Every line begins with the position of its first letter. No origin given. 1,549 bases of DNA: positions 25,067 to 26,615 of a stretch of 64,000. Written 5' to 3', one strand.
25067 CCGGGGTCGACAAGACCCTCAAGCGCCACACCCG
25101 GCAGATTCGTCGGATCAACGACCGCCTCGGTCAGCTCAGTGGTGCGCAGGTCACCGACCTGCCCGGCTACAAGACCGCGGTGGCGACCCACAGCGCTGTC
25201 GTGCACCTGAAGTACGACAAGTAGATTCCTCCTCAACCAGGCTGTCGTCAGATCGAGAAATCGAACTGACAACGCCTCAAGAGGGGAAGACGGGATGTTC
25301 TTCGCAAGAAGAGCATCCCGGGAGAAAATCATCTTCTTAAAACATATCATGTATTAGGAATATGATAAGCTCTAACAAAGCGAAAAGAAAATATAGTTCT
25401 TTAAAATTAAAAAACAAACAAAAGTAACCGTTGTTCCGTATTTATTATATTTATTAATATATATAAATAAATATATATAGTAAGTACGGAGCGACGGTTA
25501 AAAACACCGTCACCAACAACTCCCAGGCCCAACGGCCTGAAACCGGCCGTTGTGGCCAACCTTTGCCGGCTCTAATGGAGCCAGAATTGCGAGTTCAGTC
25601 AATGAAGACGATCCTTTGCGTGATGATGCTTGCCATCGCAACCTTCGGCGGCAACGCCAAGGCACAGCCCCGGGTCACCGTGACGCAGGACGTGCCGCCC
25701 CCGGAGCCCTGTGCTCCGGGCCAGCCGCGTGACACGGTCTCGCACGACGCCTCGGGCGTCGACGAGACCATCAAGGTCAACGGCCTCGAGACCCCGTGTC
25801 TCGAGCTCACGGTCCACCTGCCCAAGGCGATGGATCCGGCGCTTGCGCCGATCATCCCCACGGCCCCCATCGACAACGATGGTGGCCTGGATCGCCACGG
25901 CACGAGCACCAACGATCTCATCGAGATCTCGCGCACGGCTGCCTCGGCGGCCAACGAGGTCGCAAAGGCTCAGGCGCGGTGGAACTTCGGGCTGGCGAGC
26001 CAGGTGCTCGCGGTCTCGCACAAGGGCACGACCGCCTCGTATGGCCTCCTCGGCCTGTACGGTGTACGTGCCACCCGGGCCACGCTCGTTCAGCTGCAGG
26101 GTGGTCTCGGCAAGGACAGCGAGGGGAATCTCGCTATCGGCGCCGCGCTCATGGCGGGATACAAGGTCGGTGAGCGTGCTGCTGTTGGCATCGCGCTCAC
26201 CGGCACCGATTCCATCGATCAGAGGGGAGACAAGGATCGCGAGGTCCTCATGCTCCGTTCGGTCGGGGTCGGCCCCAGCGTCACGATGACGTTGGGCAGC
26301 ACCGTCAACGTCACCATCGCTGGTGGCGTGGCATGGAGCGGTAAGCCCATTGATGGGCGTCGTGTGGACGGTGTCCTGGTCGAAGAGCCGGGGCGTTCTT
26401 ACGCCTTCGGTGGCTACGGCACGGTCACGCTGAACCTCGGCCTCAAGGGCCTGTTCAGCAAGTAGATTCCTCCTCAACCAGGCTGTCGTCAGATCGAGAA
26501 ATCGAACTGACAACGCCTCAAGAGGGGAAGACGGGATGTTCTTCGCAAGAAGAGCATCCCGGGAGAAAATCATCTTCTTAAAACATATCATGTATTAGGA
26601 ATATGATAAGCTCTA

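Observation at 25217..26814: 357-bp intergenic cassette present twice, packed with GNRA hairpins, inverted repeats and an AT-rich core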

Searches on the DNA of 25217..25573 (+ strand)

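Call 10: search_dna_similar(query=window:25217-25573:+, collection=plasmids, mode=distant, max_evalue=0.001)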
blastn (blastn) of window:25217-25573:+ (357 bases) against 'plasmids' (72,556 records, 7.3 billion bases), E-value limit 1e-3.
No match.
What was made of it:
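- Tried and rejected: blastn of the unit against plasmids: nothing (call 10).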

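Call 64: build_rna_model(alignment_id=A5, structure=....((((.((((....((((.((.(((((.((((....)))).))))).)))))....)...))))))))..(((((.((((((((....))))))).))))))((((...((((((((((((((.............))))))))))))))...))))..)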
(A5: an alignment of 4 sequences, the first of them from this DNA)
Model R1 built from alignment A5 (4 sequences, 162 columns); structure: as given.
model positions 154; base pairs 54; branch points 2; effective number of sequences 0.82; information 0.59 bits per position. Calibrated on 0.2 Mb of random sequence (short: E-values are rough).
structure used (alignment columns):
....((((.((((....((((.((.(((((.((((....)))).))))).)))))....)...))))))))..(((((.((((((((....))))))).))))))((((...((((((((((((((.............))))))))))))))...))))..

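Call 65: search_with_rna_model(model_id=R1, sources=[window, L004, L006, L008, L009, L010, L017, L019, L016, L018], max_evalue=1, make_alignment=true)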
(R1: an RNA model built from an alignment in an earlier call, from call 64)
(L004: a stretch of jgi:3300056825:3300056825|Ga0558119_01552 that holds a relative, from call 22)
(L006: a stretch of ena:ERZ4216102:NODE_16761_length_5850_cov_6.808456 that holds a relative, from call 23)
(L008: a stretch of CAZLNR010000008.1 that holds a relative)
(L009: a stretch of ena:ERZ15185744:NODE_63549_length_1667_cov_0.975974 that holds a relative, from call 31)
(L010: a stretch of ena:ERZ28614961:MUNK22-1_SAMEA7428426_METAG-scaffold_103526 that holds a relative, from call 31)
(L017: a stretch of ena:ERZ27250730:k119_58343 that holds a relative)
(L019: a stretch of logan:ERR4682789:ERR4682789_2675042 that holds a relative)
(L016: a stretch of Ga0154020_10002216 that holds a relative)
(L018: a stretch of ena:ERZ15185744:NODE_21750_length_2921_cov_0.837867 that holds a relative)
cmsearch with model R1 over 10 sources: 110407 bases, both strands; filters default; matches with E-value up to 1: 34.
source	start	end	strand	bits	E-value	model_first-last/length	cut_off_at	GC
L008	3219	3372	-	179.1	2.8e-44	1-154/154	no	0.44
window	25222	25375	+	176.1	1.7e-43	1-154/154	no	0.44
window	26463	26616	+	176.1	1.7e-43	1-154/154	no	0.44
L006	2493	2644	+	173.1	9.9e-43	1-154/154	no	0.44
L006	3698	3849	+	173.1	9.9e-43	1-154/154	no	0.44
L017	903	1050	+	156.6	1.7e-38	1-154/154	no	0.41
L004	9633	9793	+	128.8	2.4e-31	1-154/154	no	0.44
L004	10859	11019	+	128.8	2.4e-31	1-154/154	no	0.44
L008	2007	2160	-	127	7e-31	1-154/154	no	0.41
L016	1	123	-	117.3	2.2e-28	1-125/154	3'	0.44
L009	362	516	+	97.4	3e-23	1-154/154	no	0.45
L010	891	1045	+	96.9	4.1e-23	1-154/154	no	0.45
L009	1550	1667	+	55.2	2.1e-12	1-115/154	3'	0.5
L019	69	213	+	40.7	1.1e-08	1-154/154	no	0.39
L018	1459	1603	+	39.1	3e-08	1-154/154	no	0.43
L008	3222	3272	+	30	6.4e-06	101-151/154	no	0.29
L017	1000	1048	-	29.9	6.7e-06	100-152/154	no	0.27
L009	406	515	-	29.3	9.5e-06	1-154/154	no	0.41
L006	5394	5525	+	28.2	1.9e-05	1-154/154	no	0.46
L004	9737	9791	-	28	2.1e-05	100-152/154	no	0.31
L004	10963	11017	-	28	2.1e-05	100-152/154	no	0.31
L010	994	1043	-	27.2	3.3e-05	100-152/154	no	0.3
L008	331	462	-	26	6.9e-05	1-154/154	no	0.46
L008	2010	2058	+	25.1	0.00012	101-151/154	no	0.31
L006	2593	2641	-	25.1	0.00012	101-151/154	no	0.31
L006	3798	3846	-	25.1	0.00012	101-151/154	no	0.31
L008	2060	2089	+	21.1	0.0013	70-99/154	no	0.53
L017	970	999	-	20.6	0.0017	70-99/154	no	0.47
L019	158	315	-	17.5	0.011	1-154/154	no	0.31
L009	1622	1651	-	15.9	0.028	70-99/154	no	0.53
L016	27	56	+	15.7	0.031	70-99/154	no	0.47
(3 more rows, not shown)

Alignment A6: 34 matches aligned to the model, 243 columns, each read 5' to 3' on its own strand. Consensus structure (alignment columns), stored with it:
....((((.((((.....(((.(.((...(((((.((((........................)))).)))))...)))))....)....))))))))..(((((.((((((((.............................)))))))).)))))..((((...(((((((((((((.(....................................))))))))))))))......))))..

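Call 66: search_with_rna_model(model_id=R1, sources=[window, L004, L006, L008, L009, L010, L017, L019, L016, L018], max_evalue=1e-7, make_alignment=true)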
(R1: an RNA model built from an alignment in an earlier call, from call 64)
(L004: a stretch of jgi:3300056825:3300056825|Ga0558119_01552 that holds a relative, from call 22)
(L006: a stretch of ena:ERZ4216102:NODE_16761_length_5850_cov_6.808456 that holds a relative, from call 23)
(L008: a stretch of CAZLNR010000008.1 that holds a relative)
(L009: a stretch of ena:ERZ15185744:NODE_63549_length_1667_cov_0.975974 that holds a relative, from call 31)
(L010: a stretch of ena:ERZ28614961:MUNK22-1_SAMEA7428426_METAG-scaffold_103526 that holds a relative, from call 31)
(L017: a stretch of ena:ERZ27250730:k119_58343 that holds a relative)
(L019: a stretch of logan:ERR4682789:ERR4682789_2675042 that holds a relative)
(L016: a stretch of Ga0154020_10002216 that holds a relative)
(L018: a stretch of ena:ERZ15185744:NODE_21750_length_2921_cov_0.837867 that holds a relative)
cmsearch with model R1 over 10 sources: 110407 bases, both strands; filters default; matches with E-value up to 1e-7: 15.
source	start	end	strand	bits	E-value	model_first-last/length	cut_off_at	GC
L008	3219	3372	-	179.1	2.8e-44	1-154/154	no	0.44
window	25222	25375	+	176.1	1.7e-43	1-154/154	no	0.44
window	26463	26616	+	176.1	1.7e-43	1-154/154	no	0.44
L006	2493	2644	+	173.1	9.9e-43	1-154/154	no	0.44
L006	3698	3849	+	173.1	9.9e-43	1-154/154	no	0.44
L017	903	1050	+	156.6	1.7e-38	1-154/154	no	0.41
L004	9633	9793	+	128.8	2.4e-31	1-154/154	no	0.44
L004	10859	11019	+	128.8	2.4e-31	1-154/154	no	0.44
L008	2007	2160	-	127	7e-31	1-154/154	no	0.41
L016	1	123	-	117.3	2.2e-28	1-125/154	3'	0.44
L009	362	516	+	97.4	3e-23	1-154/154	no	0.45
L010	891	1045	+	96.9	4.1e-23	1-154/154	no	0.45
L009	1550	1667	+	55.2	2.1e-12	1-115/154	3'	0.5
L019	69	213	+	40.7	1.1e-08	1-154/154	no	0.39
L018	1459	1603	+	39.1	3e-08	1-154/154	no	0.43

Alignment A7: 15 matches aligned to the model, 179 columns, each read 5' to 3' on its own strand. Consensus structure (alignment columns), stored with it:
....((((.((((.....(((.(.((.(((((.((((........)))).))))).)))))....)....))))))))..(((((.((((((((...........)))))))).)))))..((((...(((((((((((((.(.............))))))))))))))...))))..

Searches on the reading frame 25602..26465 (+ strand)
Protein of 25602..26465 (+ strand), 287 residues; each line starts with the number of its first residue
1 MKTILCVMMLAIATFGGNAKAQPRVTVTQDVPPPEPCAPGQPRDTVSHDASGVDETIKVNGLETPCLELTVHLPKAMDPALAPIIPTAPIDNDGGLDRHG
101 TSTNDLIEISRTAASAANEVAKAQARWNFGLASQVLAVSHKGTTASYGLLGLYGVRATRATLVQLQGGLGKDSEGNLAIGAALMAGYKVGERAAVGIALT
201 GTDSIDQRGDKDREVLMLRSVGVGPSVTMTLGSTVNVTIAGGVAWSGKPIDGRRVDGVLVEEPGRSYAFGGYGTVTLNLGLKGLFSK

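Call 9: search_protein_families(library=pfam, proteins=[window:25602-26465:+], max_evalue=0.01)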
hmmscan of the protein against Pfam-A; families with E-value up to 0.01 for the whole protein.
window:25602-26465:+ (287 aa): 0 families

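Call 13: find_encoding_contigs(protein=window:25602-26465:+, flank=10000, max_places=10)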
Protein window:25602-26465:+ (287 aa): 3 contigs read that carry it; 3 places shown.
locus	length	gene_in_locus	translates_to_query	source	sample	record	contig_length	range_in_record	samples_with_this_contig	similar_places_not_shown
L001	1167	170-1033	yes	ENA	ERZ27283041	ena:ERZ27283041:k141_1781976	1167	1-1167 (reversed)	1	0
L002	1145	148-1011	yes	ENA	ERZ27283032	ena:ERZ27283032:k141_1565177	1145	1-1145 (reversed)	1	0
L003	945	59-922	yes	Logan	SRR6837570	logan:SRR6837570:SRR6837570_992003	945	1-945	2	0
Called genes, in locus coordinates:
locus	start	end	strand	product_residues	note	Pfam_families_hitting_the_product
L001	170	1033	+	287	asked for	-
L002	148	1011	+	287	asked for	-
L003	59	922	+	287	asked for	-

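Call 21: find_homologous_proteins(query=window:25602-26465:+, max_evalue=0.001)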
Query window:25602-26465:+ (287 aa): 6 proteins with E <= 0.001 among 2721 candidates.
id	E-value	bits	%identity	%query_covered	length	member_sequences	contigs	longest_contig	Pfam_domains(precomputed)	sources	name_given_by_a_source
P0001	1.4e-183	626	100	100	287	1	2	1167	-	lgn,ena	-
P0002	4.0e-160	549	89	98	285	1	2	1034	-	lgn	-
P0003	2.7e-139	481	76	100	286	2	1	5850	-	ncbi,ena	-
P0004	8.9e-124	430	68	99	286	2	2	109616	-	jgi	jgi:hypothetical protein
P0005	1.2e-115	404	67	99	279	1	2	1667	-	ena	-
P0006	2.7e-111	389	64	99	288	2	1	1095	-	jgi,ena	-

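Call 22: find_encoding_contigs(protein=P0004, flank=10000, max_places=5)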
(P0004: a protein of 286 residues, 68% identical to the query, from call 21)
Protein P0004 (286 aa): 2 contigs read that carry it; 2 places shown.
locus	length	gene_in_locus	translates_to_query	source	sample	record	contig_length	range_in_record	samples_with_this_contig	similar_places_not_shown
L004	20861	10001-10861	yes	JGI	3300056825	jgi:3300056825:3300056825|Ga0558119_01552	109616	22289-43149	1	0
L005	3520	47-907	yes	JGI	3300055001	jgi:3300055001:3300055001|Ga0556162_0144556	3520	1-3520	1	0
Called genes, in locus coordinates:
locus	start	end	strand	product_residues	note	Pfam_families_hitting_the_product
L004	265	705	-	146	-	PF01668:SmpB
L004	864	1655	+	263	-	-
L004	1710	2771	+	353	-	-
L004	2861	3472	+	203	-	PF02706:Wzz (faint)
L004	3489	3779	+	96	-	-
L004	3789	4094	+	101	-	-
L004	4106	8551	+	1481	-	-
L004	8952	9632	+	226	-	-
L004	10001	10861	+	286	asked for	-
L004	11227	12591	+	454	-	PF17957:Big_7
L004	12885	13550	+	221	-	-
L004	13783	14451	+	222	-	-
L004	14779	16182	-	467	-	PF04932:Wzy_C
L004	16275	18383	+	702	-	PF14885:GHL15, PF13517:FG-GAP_3 (weak)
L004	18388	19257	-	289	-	PF00291:PALP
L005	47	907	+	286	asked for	-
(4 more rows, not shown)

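Call 23: find_encoding_contigs(protein=P0003, flank=10000, max_places=5)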
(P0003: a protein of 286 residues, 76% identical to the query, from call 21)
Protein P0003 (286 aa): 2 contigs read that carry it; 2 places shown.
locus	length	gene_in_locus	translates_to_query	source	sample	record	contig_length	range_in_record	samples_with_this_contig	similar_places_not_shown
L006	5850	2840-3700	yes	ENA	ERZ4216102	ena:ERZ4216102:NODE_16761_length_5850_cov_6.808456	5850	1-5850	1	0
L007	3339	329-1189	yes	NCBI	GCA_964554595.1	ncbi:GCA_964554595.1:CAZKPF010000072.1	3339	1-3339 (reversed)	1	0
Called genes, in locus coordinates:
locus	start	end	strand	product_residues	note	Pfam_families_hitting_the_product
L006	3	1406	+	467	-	?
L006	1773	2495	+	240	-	-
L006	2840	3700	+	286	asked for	-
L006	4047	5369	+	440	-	PF03160:Calx-beta (faint), PF17957:Big_7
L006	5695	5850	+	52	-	?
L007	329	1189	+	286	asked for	-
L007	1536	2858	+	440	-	PF03160:Calx-beta (faint), PF17957:Big_7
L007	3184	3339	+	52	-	?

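Call 31: find_encoding_contigs(protein=P0005, flank=10000, max_places=5)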
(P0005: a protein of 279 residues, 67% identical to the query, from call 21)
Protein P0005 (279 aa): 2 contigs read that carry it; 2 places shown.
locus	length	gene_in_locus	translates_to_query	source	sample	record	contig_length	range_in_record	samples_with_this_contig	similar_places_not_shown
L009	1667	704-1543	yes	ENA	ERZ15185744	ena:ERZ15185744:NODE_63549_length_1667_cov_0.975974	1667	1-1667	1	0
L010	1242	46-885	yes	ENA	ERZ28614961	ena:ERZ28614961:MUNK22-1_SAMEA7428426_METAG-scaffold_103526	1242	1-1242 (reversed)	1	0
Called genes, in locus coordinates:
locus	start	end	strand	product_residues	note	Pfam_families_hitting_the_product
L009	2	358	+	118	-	?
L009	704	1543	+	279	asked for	-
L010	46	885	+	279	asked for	-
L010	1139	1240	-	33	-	?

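Call 32: find_encoding_contigs(protein=P0006, flank=10000, max_places=5)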
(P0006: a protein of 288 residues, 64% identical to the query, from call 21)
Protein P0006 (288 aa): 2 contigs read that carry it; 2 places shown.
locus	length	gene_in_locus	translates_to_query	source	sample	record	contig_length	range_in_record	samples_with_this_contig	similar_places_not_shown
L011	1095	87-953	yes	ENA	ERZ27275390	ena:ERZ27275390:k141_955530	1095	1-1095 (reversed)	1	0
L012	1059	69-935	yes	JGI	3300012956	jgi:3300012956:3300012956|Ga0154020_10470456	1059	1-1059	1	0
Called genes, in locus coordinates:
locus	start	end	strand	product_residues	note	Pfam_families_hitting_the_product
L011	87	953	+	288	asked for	-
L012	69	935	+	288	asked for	-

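Call 33: find_encoding_contigs(protein=P0002, flank=10000, max_places=5)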
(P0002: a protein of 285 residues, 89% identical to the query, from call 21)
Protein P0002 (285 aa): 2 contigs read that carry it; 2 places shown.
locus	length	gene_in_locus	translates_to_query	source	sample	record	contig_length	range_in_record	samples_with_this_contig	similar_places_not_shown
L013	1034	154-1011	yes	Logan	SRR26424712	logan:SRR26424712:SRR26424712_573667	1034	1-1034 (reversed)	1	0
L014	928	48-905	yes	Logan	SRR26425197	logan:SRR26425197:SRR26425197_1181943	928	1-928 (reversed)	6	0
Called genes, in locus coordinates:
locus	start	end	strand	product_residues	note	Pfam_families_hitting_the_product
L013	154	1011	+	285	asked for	-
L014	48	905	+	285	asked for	-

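Call 49: search_protein_representatives(alignment_id=A3)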
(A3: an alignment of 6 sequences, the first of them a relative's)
Query: 6 sequences, 286 profile positions. Proteins with E-value up to 0.001 (for the whole library): 1; up to 1e-10: 1; up to 1e-30: 1. The best 1 are listed.
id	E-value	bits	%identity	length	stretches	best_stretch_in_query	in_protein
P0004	4.5e-162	554.1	-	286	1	1-286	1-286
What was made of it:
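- Tried and rejected: Search for a GC-rich donor of the island: gene 2 has six homologues among 5.8 billion clusters and a single cluster among 1.84 billion representatives, all in this clade (calls 21, 49).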

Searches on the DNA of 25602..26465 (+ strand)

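Call 48: search_rna_families(sources=[L004, L006, L008, L009], threshold=gathering)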
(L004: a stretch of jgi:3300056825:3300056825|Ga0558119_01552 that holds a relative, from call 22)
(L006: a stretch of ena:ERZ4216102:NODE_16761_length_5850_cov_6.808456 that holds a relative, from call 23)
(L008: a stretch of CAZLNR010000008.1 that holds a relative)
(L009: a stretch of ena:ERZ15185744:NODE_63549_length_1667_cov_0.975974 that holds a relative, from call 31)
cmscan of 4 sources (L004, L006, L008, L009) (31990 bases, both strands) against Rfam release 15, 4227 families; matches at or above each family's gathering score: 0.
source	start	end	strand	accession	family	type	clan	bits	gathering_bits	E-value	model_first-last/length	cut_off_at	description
